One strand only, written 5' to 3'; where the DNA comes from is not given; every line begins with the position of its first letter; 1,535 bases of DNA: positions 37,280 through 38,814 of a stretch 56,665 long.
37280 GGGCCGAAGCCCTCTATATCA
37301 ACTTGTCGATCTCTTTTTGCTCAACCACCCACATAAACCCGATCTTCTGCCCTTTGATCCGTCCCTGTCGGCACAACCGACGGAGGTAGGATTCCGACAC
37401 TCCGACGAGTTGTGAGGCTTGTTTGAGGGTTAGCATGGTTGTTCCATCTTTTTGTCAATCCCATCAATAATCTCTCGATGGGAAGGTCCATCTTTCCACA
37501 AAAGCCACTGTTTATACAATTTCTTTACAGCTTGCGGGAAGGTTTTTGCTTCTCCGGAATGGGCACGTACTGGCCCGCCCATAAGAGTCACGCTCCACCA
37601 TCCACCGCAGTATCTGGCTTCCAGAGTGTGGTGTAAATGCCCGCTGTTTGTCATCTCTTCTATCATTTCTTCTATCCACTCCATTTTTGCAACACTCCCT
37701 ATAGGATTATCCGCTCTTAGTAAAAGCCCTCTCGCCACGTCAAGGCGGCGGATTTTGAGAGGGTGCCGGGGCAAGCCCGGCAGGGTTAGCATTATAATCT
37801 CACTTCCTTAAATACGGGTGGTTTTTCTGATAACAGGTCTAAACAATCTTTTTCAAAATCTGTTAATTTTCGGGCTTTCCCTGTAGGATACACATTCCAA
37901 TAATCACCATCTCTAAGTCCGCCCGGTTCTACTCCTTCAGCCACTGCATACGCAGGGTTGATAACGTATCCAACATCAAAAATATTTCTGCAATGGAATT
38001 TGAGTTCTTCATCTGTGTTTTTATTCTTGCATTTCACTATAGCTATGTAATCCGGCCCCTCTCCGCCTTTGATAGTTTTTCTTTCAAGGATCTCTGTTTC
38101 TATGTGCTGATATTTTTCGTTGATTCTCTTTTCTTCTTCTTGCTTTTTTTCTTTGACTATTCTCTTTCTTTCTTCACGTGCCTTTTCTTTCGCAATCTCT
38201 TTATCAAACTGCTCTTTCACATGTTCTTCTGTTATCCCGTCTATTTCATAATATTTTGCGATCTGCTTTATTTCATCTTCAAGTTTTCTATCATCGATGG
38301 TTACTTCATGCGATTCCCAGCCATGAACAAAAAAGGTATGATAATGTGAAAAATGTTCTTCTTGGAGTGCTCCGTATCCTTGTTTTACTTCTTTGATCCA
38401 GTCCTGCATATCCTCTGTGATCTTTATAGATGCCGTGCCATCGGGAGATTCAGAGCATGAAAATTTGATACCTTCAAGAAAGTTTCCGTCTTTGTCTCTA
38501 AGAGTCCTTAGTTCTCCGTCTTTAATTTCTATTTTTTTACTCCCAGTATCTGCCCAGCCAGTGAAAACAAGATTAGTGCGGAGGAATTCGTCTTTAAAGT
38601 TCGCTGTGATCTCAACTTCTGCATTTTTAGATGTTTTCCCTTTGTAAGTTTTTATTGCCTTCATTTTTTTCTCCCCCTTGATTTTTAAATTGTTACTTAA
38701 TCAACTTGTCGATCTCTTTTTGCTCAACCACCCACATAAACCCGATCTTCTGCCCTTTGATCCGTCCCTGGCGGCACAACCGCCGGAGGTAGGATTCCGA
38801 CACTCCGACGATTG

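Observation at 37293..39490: Reverse-strand acr/aca-like accessory operon: acidic tandem-module protein and other unknowns, each followed by a copy of a 47-48-aa HTH gene, under a promoter flanked by repeated operator-like motifs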

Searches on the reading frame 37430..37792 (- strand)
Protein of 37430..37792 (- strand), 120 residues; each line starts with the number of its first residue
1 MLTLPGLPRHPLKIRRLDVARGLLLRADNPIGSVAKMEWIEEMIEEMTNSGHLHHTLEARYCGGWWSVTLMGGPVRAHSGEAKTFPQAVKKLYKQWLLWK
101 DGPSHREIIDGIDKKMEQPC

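Call 5: search_protein_families(library=pfam, proteins=[window:37430-37792:-], max_evalue=0.1)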
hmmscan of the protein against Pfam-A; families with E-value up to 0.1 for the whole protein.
window:37430-37792:- (120 aa): 0 families

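Call 6: search_protein_families(library=phrogs, proteins=[window:37430-37792:-], max_evalue=0.1)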
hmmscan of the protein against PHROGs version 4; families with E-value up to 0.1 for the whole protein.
window:37430-37792:- (120 aa): 1 family
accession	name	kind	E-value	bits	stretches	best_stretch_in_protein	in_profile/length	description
phrog_27955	-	unknown function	0.083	14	0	95-118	39-62/65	-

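Call 49: search_protein_families(library=padloc, proteins=[window:37430-37792:-], max_evalue=0.1)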
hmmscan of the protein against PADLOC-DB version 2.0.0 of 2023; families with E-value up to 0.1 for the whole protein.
window:37430-37792:- (120 aa): 0 families

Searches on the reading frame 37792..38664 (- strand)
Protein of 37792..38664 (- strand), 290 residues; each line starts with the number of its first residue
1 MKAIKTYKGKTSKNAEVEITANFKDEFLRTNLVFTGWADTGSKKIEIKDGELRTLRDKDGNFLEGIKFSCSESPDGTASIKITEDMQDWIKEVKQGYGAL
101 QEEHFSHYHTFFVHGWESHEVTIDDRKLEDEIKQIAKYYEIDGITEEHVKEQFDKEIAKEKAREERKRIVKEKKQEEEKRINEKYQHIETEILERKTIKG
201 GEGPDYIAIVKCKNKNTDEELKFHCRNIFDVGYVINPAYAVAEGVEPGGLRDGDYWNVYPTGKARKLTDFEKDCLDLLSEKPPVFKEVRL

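Call 5: search_protein_families(library=pfam, proteins=[window:37792-38664:-], max_evalue=0.1)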
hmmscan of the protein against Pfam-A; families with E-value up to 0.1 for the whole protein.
window:37792-38664:- (290 aa): 0 families

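Call 6: search_protein_families(library=phrogs, proteins=[window:37792-38664:-], max_evalue=0.1)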
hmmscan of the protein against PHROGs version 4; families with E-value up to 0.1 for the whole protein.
window:37792-38664:- (290 aa): 0 families

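Call 27: find_homologous_proteins(query=window:37792-38664:-, max_evalue=0.01)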
Query window:37792-38664:- (290 aa): 9 proteins with E <= 0.01 among 1054 candidates.
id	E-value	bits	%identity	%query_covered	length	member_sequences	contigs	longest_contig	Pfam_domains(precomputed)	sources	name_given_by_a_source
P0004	2.3e-191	652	100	100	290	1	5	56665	-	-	-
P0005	2.9e-128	445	70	100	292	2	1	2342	-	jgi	-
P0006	6.5e-82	293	49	99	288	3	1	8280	-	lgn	-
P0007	8.9e-62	227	99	37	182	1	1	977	-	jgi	-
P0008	9.0e-20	89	42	46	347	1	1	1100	-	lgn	-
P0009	1.3e-17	82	44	36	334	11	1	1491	-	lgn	-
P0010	1.4e-16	79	43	36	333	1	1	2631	-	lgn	-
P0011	2.7e-16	78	32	62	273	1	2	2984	-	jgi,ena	-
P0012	6.8e-14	70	57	22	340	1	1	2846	-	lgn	-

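Call 28: find_encoding_contigs(protein=P0006, flank=8000)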
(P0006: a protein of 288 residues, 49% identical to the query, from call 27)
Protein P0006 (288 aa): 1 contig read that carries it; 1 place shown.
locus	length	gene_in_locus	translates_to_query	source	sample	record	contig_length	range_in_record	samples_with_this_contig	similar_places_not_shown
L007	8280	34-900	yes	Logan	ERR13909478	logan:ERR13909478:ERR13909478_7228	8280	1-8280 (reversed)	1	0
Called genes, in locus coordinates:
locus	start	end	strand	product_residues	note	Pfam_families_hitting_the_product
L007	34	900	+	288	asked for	-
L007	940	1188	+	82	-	-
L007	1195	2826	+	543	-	PF00176:SNF2-rel_dom, PF00270:DEAD (faint), PF00271:Helicase_C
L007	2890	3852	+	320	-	PF01073:3Beta_HSD, PF01370:Epimerase, PF02254:TrkA_N (faint), PF03721:UDPG_MGDP_dh_N (weak), PF07993:NAD_binding_4 (faint), PF16363:GDP_Man_Dehyd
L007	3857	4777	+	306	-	PF13155:Toprim_2 (faint)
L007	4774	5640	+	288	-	PF13730:HTH_36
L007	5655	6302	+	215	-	PF01695:IstB_IS21 (weak)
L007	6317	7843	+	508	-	PF03796:DnaB_C (faint)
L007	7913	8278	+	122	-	?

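Call 29: find_encoding_contigs(protein=P0005, flank=5000)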
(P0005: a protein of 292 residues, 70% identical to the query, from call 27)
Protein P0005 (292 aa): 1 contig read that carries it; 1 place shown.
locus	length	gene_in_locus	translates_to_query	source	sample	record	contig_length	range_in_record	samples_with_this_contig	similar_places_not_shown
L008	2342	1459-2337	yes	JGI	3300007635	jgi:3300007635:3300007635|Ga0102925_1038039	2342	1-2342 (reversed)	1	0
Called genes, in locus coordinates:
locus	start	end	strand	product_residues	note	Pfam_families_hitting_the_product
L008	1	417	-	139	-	?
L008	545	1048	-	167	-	-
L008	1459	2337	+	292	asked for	-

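Call 49: search_protein_families(library=padloc, proteins=[window:37792-38664:-], max_evalue=0.1)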
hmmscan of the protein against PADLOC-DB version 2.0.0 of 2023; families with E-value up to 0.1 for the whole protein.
window:37792-38664:- (290 aa): 1 family
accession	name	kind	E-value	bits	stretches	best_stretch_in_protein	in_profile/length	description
PDLC00986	Cmr5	-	0.011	13.7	1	122-193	79-151/178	Cmr5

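Call 51: find_encoding_contigs(protein=window:37792-38664:-, flank=4000, max_places=8)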
Protein window:37792-38664:- (290 aa): 7 contigs read that carry it; 4 places shown.
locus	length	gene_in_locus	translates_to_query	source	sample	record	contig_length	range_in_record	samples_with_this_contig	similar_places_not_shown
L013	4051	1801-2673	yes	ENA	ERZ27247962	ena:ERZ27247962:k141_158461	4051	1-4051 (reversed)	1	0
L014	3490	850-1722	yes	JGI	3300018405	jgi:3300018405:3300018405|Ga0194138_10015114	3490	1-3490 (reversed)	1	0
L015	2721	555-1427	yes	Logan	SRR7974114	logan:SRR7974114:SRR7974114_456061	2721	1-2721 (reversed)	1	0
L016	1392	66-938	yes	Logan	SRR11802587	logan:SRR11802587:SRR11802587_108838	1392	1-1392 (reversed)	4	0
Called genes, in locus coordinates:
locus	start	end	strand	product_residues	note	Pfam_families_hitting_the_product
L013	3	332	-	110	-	?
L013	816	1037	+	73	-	-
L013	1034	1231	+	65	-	-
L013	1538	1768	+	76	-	-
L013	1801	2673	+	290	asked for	-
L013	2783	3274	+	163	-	-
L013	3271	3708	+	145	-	-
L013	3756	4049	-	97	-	?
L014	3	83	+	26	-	?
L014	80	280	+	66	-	-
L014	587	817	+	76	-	-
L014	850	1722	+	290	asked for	-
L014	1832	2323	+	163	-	-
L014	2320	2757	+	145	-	-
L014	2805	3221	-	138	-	PF07374:DUF1492 (faint)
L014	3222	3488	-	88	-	?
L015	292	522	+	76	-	-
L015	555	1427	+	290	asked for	-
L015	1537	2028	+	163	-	-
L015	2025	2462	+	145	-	-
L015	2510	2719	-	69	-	?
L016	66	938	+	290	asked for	-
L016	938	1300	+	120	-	-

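Call 92: search_protein_families(library=pfam, proteins=[L014:2320-2757:+, L014:587-817:+], max_evalue=1)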
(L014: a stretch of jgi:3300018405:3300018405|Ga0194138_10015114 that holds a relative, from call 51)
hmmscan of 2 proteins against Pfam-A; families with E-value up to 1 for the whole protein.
L014:2320-2757:+ (145 aa): 0 families

L014:587-817:+ (76 aa): 0 families

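Call 105: predict_structure(alignment_id=A2)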
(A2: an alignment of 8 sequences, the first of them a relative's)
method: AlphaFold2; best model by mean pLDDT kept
length: 290 residues; sequences in the alignment: 8
mean_pLDDT: 70.6   pTM: 0.41
mean pLDDT of the five models: 70.6, 55.2, 53.2, 52.2, 50.1
residues with pLDDT >= 90: 13; 70-90: 161; 50-70: 74; < 50: 42
segments of 3 or more residues with pLDDT < 50: 113-123, 140-146, 229-233, 235-246
pLDDT, mean of each block of 10 residues (from residue 1): 69 75 67 82 79 80 81 72 80 79 61 43 50 55 48 60 76 86 90 81 74 88 67 44 48 73 75 86 78
secondary structure, 60 per line:
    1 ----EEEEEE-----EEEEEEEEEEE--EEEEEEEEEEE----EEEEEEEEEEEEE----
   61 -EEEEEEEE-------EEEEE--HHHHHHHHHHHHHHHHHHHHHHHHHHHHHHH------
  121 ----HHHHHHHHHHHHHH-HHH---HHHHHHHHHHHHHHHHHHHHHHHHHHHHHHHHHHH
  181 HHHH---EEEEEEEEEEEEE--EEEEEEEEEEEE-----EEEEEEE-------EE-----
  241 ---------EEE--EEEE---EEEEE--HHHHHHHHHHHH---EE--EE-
elements in order: E5-10 E16-26 E29-39 E44-56 E62-69 E77-81 H84-114 H125-138 H146-184 E188-200 E203-214 E220-226 E250-252 E255-258 E262-266 H269-280

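Call 110: fold_search(model_id=the predicted structure, library=pdb)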
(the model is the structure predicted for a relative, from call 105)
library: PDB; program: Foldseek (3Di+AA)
matches with E <= 10: 547; with E <= 0.001: 0
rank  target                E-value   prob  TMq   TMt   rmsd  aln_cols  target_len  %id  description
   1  8z9d_P                4.3e-01  0.10  0.12  0.18  29.9       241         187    8  cryo-EM structure of PSII-LHCII megacomplex from spinach (released 2024-11-13)
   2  1xtd                  5.1e-01  0.14  0.11  0.18  17.1       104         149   12  Structural Analysis of Leishmania mexicana eukaryotic initiation factor 5a (released 2004-10-26)
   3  6bhw_F                5.4e-01  0.60  0.15  0.37   7.1        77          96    6  B. subtilis SsbA (released 2018-12-19)
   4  9dxh_A                5.4e-01  0.09  0.09  0.06  19.0       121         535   11  attPmm and attBmm bound serine integrase complex in the pre-rotation state (released 2026-01-21)
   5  9i4t_P                6.0e-01  0.08  0.12  0.19  31.9       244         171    9  Photosystem II from Arabidopsis thaliana (released 2026-03-25)
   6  6q4y_B                7.4e-01  0.33  0.14  0.13  10.1        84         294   12  Structure of MPT-2, a GDP-Man-dependent mannosyltransferase from Leishmania mexicana, in complex with mannose (released 2019-09-18)
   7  5c0p                  7.4e-01  0.08  0.13  0.13  28.9       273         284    8  The crystal structure of endo-arabinase from Bacteroides thetaiotaomicron VPI-5482 (released 2015-07-01)
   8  6eot_A                9.2e-01  0.10  0.09  0.04  16.3        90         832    9  DPP8 - SLRFLYEG, space group 19 (released 2018-02-07)
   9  5odn_D                9.7e-01  0.23  0.13  0.28   6.4        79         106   13  Salinibacter ruber Single-Strand Binding protein (released 2018-08-01)
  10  9hpy                  1.1e+00  0.77  0.13  0.16   2.6        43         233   14  Crystal structure of avibactam bound to OXA-57 (released 2025-12-24)
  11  3tqy_D                1.1e+00  0.38  0.15  0.36   6.9        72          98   15  Structure of a single-stranded DNA-binding protein (ssb), from Coxiella burnetii (released 2011-09-21)
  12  3j80_C                1.2e+00  0.63  0.13  0.18   3.2        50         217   14  CryoEM structure of 40S-eIF1-eIF1A preinitiation complex (released 2014-11-05)
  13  6bhx_D                1.2e+00  0.28  0.15  0.37   9.2        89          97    6  B. subtilis SsbA with DNA (released 2018-12-19)
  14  6uxc_B                1.2e+00  0.28  0.10  0.16   5.1        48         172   23  1.65A resolution structure of the hypothetical protein CT253 from Chlamydia trachomatis (released 2020-11-11)
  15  8opz                  1.2e+00  0.11  0.11  0.06  15.2       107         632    6  Crystal structure of a tailspike depolymerase (APK16_gp47) from Acinetobacter phage APK16 (released 2023-05-31)
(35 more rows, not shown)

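Call 114: search_protein_families(library=phrogs, proteins=[L008:545-1048:-, L008:1-417:-], max_evalue=0.001)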
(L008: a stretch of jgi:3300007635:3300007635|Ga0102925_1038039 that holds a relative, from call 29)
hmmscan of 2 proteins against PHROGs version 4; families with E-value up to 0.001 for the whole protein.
L008:545-1048:- (167 aa): 1 family
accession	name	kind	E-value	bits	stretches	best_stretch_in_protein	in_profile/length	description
phrog_57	-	head and packaging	1.6e-23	84.6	1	4-161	6-178/199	terminase small subunit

L008:1-417:- (139 aa): 6 families
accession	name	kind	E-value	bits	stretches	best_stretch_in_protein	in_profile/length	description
phrog_15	-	head and packaging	2e-48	166.5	1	1-139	390-534/1330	terminase large subunit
phrog_21311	-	head and packaging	1.6e-12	48.8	1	46-138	2-100/218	terminase large subunit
phrog_675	-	head and packaging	2.1e-11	43.9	1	2-117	49-165/576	terminase large subunit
phrog_4145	-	head and packaging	1.1e-06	29.1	1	8-134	68-200/209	terminase large subunit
phrog_3925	-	head and packaging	0.00032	21.4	1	7-71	79-143/150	terminase large subunit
phrog_2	-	head and packaging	0.00042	20.2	1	4-118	274-376/807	terminase large subunit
